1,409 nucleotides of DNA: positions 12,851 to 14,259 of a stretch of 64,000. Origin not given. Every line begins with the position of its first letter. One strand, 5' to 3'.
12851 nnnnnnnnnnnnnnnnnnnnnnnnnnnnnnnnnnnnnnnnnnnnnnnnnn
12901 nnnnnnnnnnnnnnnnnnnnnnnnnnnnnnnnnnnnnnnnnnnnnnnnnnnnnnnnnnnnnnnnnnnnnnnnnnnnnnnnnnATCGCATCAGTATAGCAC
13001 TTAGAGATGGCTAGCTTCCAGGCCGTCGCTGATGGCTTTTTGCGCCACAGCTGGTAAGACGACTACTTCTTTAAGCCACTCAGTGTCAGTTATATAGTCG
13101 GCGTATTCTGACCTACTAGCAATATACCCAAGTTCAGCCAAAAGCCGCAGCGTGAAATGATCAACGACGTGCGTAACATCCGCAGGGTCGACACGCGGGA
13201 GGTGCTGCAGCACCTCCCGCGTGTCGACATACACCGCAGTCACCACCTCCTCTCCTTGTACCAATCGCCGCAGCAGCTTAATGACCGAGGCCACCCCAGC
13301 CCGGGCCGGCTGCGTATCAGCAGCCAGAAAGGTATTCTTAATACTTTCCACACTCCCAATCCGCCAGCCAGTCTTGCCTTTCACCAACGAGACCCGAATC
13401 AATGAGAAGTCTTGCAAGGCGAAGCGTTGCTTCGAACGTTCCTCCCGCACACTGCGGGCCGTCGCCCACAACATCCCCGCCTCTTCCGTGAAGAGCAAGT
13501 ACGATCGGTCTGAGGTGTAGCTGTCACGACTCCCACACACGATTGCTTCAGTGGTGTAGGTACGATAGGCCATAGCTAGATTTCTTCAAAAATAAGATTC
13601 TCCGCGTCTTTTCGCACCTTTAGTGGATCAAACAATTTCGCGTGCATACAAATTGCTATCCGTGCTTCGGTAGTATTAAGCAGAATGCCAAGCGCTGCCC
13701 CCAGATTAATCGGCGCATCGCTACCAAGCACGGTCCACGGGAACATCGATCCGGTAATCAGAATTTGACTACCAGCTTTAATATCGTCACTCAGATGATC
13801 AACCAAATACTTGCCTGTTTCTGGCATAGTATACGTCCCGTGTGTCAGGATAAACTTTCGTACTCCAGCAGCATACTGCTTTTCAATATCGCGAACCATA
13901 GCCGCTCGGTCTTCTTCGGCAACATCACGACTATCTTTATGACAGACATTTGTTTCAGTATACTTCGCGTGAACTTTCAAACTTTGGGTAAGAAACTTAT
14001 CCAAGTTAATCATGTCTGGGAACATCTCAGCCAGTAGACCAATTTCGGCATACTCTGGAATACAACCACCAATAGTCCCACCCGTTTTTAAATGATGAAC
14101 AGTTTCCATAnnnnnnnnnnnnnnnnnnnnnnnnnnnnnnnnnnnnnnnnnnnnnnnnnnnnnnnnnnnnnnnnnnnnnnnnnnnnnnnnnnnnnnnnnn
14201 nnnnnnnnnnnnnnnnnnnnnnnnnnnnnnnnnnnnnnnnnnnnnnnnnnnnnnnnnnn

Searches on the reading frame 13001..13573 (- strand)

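Call 87: search_protein_families(library=pfam, proteins=[window:13001-13573:-], max_evalue=0.001)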
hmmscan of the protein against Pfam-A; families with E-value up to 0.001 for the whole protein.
window:13001-13573:- (190 aa): 2 families
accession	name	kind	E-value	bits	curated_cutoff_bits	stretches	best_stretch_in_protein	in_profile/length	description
PF11967.14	RecO_N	-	4.2e-08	33.5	27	1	5-78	3-77/80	Recombination protein O N terminal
PF02565.21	RecO_C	-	0.00018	21.8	22.1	1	92-151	8-65/157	Recombination protein O C terminal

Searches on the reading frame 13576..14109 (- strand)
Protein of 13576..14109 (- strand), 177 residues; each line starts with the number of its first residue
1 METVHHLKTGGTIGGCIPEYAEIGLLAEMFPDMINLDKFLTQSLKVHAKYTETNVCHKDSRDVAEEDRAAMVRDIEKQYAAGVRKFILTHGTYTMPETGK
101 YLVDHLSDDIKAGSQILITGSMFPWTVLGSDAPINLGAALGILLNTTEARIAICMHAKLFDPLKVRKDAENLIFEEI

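Call 87: search_protein_families(library=pfam, proteins=[window:13576-14109:-], max_evalue=0.001)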
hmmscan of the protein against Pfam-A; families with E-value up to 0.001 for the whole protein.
window:13576-14109:- (177 aa): 1 family
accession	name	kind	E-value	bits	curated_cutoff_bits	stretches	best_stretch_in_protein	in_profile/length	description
PF00710.25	Asparaginase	-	1.1e-21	77.7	22.5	1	4-167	2-160/193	Asparaginase, N-terminal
